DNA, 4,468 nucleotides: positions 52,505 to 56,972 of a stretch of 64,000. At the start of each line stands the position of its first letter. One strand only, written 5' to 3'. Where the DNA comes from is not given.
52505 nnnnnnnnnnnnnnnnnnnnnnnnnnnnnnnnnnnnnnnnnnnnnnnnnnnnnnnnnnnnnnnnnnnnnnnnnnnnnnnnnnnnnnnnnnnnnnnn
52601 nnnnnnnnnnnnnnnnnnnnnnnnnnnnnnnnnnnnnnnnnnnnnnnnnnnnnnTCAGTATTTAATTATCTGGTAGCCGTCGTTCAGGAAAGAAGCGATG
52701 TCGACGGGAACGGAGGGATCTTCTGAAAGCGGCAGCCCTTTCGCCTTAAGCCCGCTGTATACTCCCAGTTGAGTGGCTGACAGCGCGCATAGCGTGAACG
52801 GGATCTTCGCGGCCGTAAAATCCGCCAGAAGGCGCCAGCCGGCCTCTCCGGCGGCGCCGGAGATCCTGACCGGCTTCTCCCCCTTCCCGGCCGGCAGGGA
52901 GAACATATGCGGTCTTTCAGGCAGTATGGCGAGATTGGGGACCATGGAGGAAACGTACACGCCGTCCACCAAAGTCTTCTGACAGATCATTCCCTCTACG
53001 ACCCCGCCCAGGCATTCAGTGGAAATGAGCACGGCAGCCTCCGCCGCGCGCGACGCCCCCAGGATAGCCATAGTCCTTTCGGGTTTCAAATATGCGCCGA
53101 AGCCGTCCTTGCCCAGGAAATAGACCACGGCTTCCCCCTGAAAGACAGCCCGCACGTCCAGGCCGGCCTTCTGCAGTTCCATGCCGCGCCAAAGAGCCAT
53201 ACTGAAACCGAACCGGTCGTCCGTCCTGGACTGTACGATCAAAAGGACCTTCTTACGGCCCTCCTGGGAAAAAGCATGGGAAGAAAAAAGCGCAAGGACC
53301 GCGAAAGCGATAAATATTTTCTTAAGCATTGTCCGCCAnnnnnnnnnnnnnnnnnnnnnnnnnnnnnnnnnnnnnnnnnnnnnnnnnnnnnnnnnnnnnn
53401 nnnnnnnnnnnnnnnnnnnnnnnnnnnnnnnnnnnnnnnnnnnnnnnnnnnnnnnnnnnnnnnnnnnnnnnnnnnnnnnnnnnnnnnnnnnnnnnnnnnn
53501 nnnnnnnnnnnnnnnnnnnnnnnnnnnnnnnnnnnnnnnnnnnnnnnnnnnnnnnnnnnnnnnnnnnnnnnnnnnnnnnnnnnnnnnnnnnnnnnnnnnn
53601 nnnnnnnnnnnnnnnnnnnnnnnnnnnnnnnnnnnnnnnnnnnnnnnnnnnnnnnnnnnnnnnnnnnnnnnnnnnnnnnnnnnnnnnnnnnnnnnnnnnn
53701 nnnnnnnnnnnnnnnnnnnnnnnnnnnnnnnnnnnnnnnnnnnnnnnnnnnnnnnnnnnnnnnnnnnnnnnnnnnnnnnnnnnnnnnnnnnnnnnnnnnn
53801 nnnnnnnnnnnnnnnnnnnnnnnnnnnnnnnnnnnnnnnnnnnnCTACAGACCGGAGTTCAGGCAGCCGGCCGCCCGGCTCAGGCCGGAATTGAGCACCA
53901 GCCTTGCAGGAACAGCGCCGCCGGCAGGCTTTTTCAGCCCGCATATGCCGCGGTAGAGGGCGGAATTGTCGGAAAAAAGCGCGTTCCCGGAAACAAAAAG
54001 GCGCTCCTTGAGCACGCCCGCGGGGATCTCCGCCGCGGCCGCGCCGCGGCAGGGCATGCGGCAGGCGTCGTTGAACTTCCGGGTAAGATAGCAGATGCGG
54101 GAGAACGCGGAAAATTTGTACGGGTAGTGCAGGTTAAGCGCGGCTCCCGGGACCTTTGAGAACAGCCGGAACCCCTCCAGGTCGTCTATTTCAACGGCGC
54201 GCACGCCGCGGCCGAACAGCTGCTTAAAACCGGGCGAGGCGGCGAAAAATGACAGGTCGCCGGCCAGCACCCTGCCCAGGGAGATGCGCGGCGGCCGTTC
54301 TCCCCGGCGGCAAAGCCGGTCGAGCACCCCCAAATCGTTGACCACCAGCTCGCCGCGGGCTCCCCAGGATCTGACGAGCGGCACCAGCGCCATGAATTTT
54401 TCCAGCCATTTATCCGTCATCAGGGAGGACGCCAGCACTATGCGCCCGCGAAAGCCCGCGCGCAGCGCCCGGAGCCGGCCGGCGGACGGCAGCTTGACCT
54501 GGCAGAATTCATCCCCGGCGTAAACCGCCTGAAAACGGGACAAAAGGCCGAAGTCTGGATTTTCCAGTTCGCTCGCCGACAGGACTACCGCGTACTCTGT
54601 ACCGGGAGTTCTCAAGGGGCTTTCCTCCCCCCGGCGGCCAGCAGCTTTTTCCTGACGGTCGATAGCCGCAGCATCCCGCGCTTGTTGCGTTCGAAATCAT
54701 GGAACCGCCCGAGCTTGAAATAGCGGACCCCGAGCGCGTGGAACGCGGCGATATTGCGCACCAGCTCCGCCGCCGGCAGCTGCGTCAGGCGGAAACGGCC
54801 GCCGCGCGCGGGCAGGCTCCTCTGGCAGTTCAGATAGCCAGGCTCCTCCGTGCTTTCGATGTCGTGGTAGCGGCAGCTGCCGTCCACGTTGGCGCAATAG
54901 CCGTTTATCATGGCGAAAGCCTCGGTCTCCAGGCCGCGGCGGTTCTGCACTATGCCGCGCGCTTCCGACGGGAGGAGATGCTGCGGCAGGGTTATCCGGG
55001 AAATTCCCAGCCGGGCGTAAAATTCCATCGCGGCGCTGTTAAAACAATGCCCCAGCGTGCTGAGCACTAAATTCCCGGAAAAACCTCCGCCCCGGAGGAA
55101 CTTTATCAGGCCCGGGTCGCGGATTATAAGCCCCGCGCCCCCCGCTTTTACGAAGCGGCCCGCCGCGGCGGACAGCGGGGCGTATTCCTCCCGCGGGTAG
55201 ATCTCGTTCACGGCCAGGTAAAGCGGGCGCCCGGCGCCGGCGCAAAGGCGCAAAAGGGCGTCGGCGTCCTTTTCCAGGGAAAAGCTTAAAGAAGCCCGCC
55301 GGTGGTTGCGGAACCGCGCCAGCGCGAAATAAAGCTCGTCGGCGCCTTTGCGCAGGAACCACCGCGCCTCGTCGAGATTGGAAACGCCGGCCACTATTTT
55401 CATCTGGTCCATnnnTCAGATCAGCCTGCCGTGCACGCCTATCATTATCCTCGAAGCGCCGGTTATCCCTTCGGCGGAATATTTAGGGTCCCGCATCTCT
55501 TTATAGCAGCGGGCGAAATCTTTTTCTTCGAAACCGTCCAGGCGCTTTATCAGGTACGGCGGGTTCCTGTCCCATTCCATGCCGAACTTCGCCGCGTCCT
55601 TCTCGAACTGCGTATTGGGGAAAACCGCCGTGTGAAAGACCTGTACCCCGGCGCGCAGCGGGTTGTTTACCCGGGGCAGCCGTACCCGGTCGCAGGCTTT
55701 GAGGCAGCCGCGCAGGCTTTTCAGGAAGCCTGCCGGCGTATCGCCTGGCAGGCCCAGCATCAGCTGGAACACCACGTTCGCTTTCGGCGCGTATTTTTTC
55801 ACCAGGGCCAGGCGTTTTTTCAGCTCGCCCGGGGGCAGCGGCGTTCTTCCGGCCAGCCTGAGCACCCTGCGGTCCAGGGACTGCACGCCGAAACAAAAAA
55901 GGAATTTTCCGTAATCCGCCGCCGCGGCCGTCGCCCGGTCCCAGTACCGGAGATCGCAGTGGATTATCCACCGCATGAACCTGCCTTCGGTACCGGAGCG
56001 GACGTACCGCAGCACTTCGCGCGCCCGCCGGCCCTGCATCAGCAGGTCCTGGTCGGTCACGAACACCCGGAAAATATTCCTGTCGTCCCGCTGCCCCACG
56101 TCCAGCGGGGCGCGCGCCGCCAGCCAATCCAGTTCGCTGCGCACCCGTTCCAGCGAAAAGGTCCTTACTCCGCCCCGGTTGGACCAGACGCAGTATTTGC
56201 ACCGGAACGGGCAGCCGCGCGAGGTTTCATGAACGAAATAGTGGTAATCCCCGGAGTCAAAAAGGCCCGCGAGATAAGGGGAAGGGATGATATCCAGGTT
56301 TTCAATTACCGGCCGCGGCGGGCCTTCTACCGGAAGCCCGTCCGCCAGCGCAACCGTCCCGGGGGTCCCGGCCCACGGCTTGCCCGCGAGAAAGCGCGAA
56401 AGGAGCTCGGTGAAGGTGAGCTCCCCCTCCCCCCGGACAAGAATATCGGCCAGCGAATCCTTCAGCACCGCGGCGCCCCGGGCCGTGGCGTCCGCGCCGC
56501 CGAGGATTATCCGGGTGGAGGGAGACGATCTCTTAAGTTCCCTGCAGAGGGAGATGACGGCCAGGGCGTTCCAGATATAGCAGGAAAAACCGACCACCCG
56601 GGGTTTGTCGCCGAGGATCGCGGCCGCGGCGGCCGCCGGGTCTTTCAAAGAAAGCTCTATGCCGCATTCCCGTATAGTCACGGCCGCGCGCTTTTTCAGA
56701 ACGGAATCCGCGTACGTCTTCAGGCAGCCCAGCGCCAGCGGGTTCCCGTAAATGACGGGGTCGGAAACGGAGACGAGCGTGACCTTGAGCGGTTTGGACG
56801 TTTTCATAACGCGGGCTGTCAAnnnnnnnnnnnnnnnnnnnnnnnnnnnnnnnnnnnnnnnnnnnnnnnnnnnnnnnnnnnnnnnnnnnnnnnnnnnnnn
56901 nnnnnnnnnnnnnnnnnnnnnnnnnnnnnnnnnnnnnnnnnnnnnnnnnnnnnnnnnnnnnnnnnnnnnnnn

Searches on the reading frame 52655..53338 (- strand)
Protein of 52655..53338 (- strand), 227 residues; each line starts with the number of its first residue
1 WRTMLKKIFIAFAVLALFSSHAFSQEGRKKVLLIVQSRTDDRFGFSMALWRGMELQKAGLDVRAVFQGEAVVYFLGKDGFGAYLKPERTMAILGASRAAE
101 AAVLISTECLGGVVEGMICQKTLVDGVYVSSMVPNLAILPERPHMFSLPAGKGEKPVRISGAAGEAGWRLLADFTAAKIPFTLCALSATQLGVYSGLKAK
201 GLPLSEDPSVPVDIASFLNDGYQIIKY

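Call 6: search_protein_families(library=ncbifam, proteins=[window:52655-53338:-], max_evalue=0.001)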
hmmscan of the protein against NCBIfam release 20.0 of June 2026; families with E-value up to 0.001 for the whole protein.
window:52655-53338:- (227 aa): 0 families

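Call 7: search_protein_families(library=pfam, proteins=[window:52655-53338:-], max_evalue=0.001)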
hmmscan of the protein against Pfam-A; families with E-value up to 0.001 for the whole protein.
window:52655-53338:- (227 aa): 0 families

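Call 35: search_protein_families(library=padloc, proteins=[window:52655-53329:-], max_evalue=0.001)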
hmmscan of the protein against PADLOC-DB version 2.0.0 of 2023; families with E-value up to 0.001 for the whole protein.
window:52655-53329:- (224 aa): 0 families

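Call 57: search_protein_representatives(protein=window:52655-53329:-)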
Query: 224 residues. Proteins with E-value up to 0.001 (for the whole library): 26; up to 1e-10: 20; up to 1e-30: 3. The best 26 are listed.
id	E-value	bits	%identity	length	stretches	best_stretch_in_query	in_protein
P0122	4.8e-141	483.8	100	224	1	1-224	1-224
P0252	1.5e-34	135.8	40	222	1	1-224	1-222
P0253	8.5e-32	126.8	47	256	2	1-98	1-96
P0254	1.8e-30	122.4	58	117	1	111-224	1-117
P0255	2.1e-21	92.8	42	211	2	146-221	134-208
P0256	2.9e-21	92.4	42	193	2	2-76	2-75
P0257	9.1e-21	90.7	43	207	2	1-80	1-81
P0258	3.2e-19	85.7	43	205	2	160-222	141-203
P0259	2.2e-17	79.6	44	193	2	167-221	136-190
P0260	6.2e-17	78.2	40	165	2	143-222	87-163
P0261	1.7e-15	73.5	41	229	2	150-224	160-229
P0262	2.3e-15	73.0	35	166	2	1-98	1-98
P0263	1.1e-13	67.6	42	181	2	174-224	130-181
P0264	1.4e-13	67.2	43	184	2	164-224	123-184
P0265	1.6e-13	67.0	38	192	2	162-221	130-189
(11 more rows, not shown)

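Call 66: predict_structure(alignment_id=A3)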
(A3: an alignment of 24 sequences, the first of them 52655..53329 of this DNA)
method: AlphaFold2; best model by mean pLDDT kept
length: 224 residues; sequences in the alignment: 24
mean_pLDDT: 80.4   pTM: 0.65
mean pLDDT of the five models: 80.4, 79.2, 79.2, 78.4, 78.0
residues with pLDDT >= 90: 125; 70-90: 21; 50-70: 53; < 50: 25
segments of 3 or more residues with pLDDT < 50: 97-103, 136-148
pLDDT, mean of each block of 10 residues (from residue 1): 89 80 84 94 97 97 98 95 72 49 47 65 63 52 45 57 93 98 96 98 97 96 97
secondary structure, 60 per line:
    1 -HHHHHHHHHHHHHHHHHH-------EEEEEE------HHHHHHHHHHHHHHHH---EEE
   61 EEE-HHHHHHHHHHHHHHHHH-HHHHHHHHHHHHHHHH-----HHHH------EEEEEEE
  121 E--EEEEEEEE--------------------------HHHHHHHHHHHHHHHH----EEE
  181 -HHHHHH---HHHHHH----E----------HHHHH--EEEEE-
elements in order: H2-19 E27-32 H39-54 E58-63 H65-81 H83-98 H104-107 E114-121 E124-131 H158-173 E178-180 H182-187 H191-196 H212-216 E219-223

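Call 71: fold_search(model_id=the predicted structure, library=pdb)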
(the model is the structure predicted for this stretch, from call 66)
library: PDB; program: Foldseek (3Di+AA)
matches with E <= 10: 563; with E <= 0.001: 0
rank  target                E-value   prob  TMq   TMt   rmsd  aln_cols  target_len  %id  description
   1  3pnx_A                2.2e-02  0.97  0.41  0.54  11.7       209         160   10  Crystal structure of a putative sulfurtransferase dsrE (Swol_2425) from Syntrophomonas wolfei str. Goettingen at 1.92  (released 2010-12-15)
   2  2qs7_A                4.6e-02  0.92  0.35  0.53  12.3       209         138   12  CRYSTAL STRUCTURE OF a putative oxidoreductase of the DsrE/DsrF-like family (SSO1126) FROM SULFOLOBUS SOLFATARICUS P2  (released 2007-08-21)
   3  2fb6                  1.2e-01  0.99  0.42  0.74   3.3       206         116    8  Structure of Conserved Protein of Unknown Function BT1422 from Bacteroides thetaiotaomicron (released 2006-01-24)
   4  2pd2_A                1.5e-01  0.89  0.32  0.60  11.6       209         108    8  Crystal structure of (ST0148) conserved hypothetical from Sulfolobus Tokodaii Strain7 (released 2007-10-02)
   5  3ab2_K                1.5e-01  0.20  0.15  0.09  15.0        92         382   21  Crystal structure of aspartate kinase from Corynebacterium glutamicum in complex with threonine (released 2010-06-23)
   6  3mc3                  1.7e-01  0.66  0.19  0.33   4.0        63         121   16  Crystal structure of DsrE/DsrF-like family protein (NP_342589.1) from SULFOLOBUS SOLFATARICUS at 1.49 A resolution (released 2010-05-19)
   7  6r0z_G                1.8e-01  0.06  0.11  0.12  27.5       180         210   17  Thermus thermophilus V/A-type ATPase/synthase, rotational state 1L (released 2019-08-28)
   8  3pnx_B                1.9e-01  0.75  0.39  0.54   9.3       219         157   10  Crystal structure of a putative sulfurtransferase dsrE (Swol_2425) from Syntrophomonas wolfei str. Goettingen at 1.92  (released 2010-12-15)
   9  3ab2_O                1.9e-01  0.20  0.15  0.09  15.7        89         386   21  Crystal structure of aspartate kinase from Corynebacterium glutamicum in complex with threonine (released 2010-06-23)
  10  4jz7_A                1.9e-01  0.18  0.15  0.12  10.8        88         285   15  Carbamate kinase from Giardia lamblia bound to AMP-PNP (released 2013-06-05)
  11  3ab4_I                2.3e-01  0.20  0.16  0.10  15.1        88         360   24  Crystal structure of feedback inhibition resistant mutant of aspartate kinase from Corynebacterium glutamicum in compl (released 2010-06-23)
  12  3ab4_M                2.3e-01  0.20  0.15  0.10  15.5        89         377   21  Crystal structure of feedback inhibition resistant mutant of aspartate kinase from Corynebacterium glutamicum in compl (released 2010-06-23)
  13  3ab2_I                2.3e-01  0.18  0.20  0.13  13.8       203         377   12  Crystal structure of aspartate kinase from Corynebacterium glutamicum in complex with threonine (released 2010-06-23)
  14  6qum_G                2.5e-01  0.06  0.11  0.12  26.7       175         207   16  Thermus thermophilus V/A-type ATPase/synthase, rotational state 1 (released 2019-08-28)
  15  4ns4                  2.5e-01  0.05  0.16  0.14  15.1       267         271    9  Crystal structure of cold-active estarase from Psychrobacter cryohalolentis K5T (released 2015-01-07)
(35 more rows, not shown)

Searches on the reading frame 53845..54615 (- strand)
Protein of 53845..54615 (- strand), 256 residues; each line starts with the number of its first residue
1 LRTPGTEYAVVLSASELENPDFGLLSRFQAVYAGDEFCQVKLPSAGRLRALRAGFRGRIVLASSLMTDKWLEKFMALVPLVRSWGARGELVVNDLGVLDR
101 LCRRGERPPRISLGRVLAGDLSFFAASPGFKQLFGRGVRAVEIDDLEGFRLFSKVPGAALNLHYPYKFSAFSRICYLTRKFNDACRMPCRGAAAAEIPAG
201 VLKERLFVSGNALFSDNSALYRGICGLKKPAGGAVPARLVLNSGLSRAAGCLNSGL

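Call 6: search_protein_families(library=ncbifam, proteins=[window:53845-54615:-], max_evalue=0.001)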
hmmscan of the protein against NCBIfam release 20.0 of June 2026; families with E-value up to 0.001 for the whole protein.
window:53845-54615:- (256 aa): 0 families

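Call 7: search_protein_families(library=pfam, proteins=[window:53845-54615:-], max_evalue=0.001)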
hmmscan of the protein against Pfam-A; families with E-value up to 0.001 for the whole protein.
window:53845-54615:- (256 aa): 0 families

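Call 35: search_protein_families(library=padloc, proteins=[window:53845-54615:-], max_evalue=0.001)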
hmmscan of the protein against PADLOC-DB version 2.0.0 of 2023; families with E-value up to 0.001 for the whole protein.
window:53845-54615:- (256 aa): 0 families

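Call 73: find_homologous_proteins(query=window:53845-54615:-, max_evalue=0.00001)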
Query window:53845-54615:- (256 aa): 3 proteins with E <= 0.00001 among 8000 candidates.
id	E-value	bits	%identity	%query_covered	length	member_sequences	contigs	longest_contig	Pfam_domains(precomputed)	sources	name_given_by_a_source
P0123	5.1e-165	565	100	100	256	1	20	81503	-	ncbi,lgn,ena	-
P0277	1.2e-107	377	68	98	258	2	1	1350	-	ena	-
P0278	3.2e-58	215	49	95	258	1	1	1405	-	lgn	-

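Call 82: predict_structure(alignment_id=A7)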
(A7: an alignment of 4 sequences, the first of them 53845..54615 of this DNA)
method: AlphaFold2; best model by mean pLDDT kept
length: 256 residues; sequences in the alignment: 4
mean_pLDDT: 54.3   pTM: 0.55
mean pLDDT of the five models: 54.3, 50.8, 50.7, 50.1, 38.9
residues with pLDDT >= 90: 3; 70-90: 73; 50-70: 58; < 50: 122
segments of 3 or more residues with pLDDT < 50: 1-7, 36-39, 115-122, 139-147, 163-256
pLDDT, mean of each block of 10 residues (from residue 1): 43 75 76 57 83 85 68 82 82 72 69 48 57 60 47 62 41 39 35 27 30 41 31 32 28 30
secondary structure, 60 per line:
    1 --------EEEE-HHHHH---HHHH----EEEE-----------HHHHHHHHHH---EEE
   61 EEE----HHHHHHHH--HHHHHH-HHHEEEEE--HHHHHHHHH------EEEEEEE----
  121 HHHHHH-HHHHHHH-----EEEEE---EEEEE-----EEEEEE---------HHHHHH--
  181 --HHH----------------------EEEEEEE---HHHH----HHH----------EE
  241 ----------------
elements in order: E9-12 H14-18 H22-25 E30-33 H45-54 E58-63 H68-75 H78-83 E88-92 H95-103 E110-116 H121-126 H128-134 E140-144 E148-152 E158-163 H173-178 E208-214 H218-221

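Call 87: fold_search(model_id=the predicted structure, library=pdb)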
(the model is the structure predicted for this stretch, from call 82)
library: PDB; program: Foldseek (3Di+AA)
matches with E <= 10: 532; with E <= 0.001: 0
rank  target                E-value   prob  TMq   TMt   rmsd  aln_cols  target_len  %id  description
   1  2jg1_C                2.3e-02  0.69  0.24  0.21   7.8       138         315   11  STRUCTURE OF Staphylococcus aureus D-TAGATOSE-6-PHOSPHATE KINASE with cofactor and substrate (released 2007-04-24)
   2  2q5r_C                2.3e-02  0.20  0.18  0.16  12.0       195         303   12  Structure of apo Staphylococcus aureus D-tagatose-6-phosphate kinase (released 2007-06-12)
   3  3iwp_G                5.1e-02  0.97  0.36  0.38   4.3       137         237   16  Crystal structure of human copper homeostasis protein CutC (released 2009-11-10)
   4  3iwp_C                9.6e-02  0.89  0.31  0.32   4.5       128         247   15  Crystal structure of human copper homeostasis protein CutC (released 2009-11-10)
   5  9nzb_E                1.2e-01  0.35  0.25  0.25   8.2       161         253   15  Crystal Structure of acyl-CoA lyase subunit beta from Pseudomonas aeruginosa PAO1 (released 2025-07-09)
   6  8xyn_A                1.2e-01  0.38  0.24  0.25   7.0       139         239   14  Structure of the engineered retro-aldolase RA95.5-8 (released 2024-07-24)
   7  9nzb_C                1.6e-01  0.23  0.23  0.23   8.8       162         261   16  Crystal Structure of acyl-CoA lyase subunit beta from Pseudomonas aeruginosa PAO1 (released 2025-07-09)
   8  3uzj_B                1.7e-01  0.25  0.22  0.23   6.9       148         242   12  Designed protein KE59 R13 3/11H with benzotriazole (released 2012-06-06)
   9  9nzb_D                1.8e-01  0.33  0.26  0.26   7.7       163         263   15  Crystal Structure of acyl-CoA lyase subunit beta from Pseudomonas aeruginosa PAO1 (released 2025-07-09)
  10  3iwp_E                2.0e-01  0.77  0.32  0.33   4.4       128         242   15  Crystal structure of human copper homeostasis protein CutC (released 2009-11-10)
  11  9nzb_F                2.0e-01  0.23  0.25  0.25   8.3       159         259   16  Crystal Structure of acyl-CoA lyase subunit beta from Pseudomonas aeruginosa PAO1 (released 2025-07-09)
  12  5d88                  2.6e-01  0.47  0.29  0.30   5.2       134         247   10  The Structure of the U32 Peptidase Mk0906 (released 2015-12-02)
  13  4pa8                  2.6e-01  0.30  0.23  0.24   6.5       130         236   15  Crystal structure of a de novo retro-aldolase catalyzing asymmetric Michael additions, with a covalently bound product a (released 2015-04-01)
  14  9wvo                  2.6e-01  0.21  0.22  0.23   6.9       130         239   15  crystal structure of retro-aldolase RA95.5-8 mutant with a covalently bound cyclohexenone derivative (released 2026-02-11)
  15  4wxz_F                2.6e-01  0.21  0.22  0.23   7.8       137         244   11  PdxS (G. stearothermophilus) co-crystallized with R5P (released 2015-01-14)
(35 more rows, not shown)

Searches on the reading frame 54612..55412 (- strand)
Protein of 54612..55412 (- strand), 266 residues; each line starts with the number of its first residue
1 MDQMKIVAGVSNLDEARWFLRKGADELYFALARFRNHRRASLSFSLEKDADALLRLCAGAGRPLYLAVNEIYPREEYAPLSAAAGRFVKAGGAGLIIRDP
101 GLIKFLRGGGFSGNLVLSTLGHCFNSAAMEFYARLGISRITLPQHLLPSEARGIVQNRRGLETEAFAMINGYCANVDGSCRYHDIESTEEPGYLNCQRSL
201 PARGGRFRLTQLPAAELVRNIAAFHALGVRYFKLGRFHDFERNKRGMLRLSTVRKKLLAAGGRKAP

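Call 6: search_protein_families(library=ncbifam, proteins=[window:54612-55412:-], max_evalue=0.001)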
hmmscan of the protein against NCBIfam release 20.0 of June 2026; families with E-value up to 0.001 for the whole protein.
window:54612-55412:- (266 aa): 2 families
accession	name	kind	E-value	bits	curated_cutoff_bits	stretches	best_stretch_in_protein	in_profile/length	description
NF047963.1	quinone_UbiU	equivalog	6.7e-12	45.2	440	1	4-183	1-179/331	ubiquinone anaerobic biosynthesis protein UbiU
NF011996.0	PRK15452.1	equivalog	4.7e-08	32.3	534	1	9-180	10-178/449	prephenate-dependent tRNA uridine(34) hydroxylase TrhP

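Call 7: search_protein_families(library=pfam, proteins=[window:54612-55412:-], max_evalue=0.001)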
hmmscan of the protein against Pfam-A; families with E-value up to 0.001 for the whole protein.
window:54612-55412:- (266 aa): 1 family
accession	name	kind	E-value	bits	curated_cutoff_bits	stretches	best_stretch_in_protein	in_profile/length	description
PF01136.24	Peptidase_U32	-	1.8e-12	47.5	22.4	1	86-185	10-107/233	Peptidase family U32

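Call 35: search_protein_families(library=padloc, proteins=[window:54612-55412:-], max_evalue=0.001)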
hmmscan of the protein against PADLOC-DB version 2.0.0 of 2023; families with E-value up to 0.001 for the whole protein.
window:54612-55412:- (266 aa): 0 families

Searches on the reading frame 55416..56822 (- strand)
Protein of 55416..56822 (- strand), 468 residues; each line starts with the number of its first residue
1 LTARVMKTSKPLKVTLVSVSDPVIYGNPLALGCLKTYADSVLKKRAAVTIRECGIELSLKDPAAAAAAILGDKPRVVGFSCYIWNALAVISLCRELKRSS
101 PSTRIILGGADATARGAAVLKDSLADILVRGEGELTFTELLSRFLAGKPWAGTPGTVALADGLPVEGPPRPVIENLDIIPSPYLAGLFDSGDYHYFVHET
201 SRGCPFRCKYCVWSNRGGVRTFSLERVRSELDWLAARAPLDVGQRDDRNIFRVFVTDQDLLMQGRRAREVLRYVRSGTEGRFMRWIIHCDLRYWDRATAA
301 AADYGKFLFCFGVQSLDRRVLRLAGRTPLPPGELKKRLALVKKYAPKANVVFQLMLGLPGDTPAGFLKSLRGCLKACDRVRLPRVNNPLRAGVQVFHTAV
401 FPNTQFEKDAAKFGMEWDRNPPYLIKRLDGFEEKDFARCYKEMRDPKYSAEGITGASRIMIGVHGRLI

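Call 6: search_protein_families(library=ncbifam, proteins=[window:55416-56822:-], max_evalue=0.001)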
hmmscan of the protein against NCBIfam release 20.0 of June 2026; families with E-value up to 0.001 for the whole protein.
window:55416-56822:- (468 aa): 13 families
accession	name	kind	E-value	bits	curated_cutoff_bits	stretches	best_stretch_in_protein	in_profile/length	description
NF033712.0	B12_rSAM_KedN5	subfamily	1.3e-36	126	700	1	27-415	16-396/624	KedN5 family methylcobalamin-dependent radical SAM C-methyltransferase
TIGR03975.1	rSAM_ocin_1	subfamily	1e-17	63.9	281.85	1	65-237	120-308/606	RiPP maturation radical SAM C-methyltransferase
NF050148.1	rSAM_ApyD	equivalog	1.4e-15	56.8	750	1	64-237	65-243/645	RiPP biosynthesis radical SAM protein ApyD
TIGR04013.1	B12_SAM_MJ_1487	hypoth_equivalog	2.1e-15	56.5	251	1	65-214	34-170/382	TIGR04013 family B12-binding domain/radical SAM domain-containing protein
TIGR04367.1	HpnR_B12_rSAM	equivalog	1.4e-12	47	650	1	55-232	42-225/490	hopanoid C-3 methylase HpnR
TIGR03471.1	HpnJ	equivalog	1.8e-10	40.3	577.6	1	90-238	85-243/472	hopanoid biosynthesis associated radical SAM protein HpnJ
TIGR02026.1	BchE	equivalog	1.8e-10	40.3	481.35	1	74-229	64-229/497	magnesium-protoporphyrin IX monomethyl ester anaerobic oxidative cyclase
TIGR04072.2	rSAM_ladder_B12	equivalog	1.8e-06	26.9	360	1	93-236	90-223/443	lipid biosynthesis B12-binding/radical SAM protein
TIGR04295.1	B12_rSAM_oligo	hypoth_equivalog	2.4e-05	23.2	400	0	199-239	204-245/422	TIGR04295 family B12-binding domain-containing radical SAM protein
TIGR04479.1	bcpD_PhpK_rSAM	subfamily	2.5e-05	22.9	600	1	74-236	111-283/504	PhpK family radical SAM P-methyltransferase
TIGR04107.1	rSAM_HutW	equivalog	5.3e-05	22.2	400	1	298-373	144-217/419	heme anaerobic degradation radical SAM methyltransferase ChuW/HutW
NF038361.1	rSAM_Sden_1168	equivalog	0.0004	19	575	0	75-233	142-321/560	Sden_1168 family B12-binding radical SAM P-methyltransferase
TIGR00089.1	TIGR00089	subfamily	0.00064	18.6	251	0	200-236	145-182/429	MiaB/RimO family radical SAM methylthiotransferase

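Call 7: search_protein_families(library=pfam, proteins=[window:55416-56822:-], max_evalue=0.001)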
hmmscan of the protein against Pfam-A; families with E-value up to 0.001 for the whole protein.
window:55416-56822:- (468 aa): 2 families
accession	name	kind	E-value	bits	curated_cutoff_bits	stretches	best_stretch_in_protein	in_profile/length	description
PF02310.24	B12-binding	-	9.4e-13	48.5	32.1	1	63-140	41-120/121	B12 binding domain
PF04055.27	Radical_SAM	-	1.8e-09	38.4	29.5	1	200-369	3-162/166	Radical SAM superfamily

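Call 35: search_protein_families(library=padloc, proteins=[window:55416-56822:-], max_evalue=0.001)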
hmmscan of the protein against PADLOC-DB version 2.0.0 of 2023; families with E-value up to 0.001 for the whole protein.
window:55416-56822:- (468 aa): 1 family
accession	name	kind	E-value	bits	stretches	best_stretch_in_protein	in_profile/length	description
PDLC04689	PDC-M51A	-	3.8e-20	70.1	1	72-375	69-351/420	-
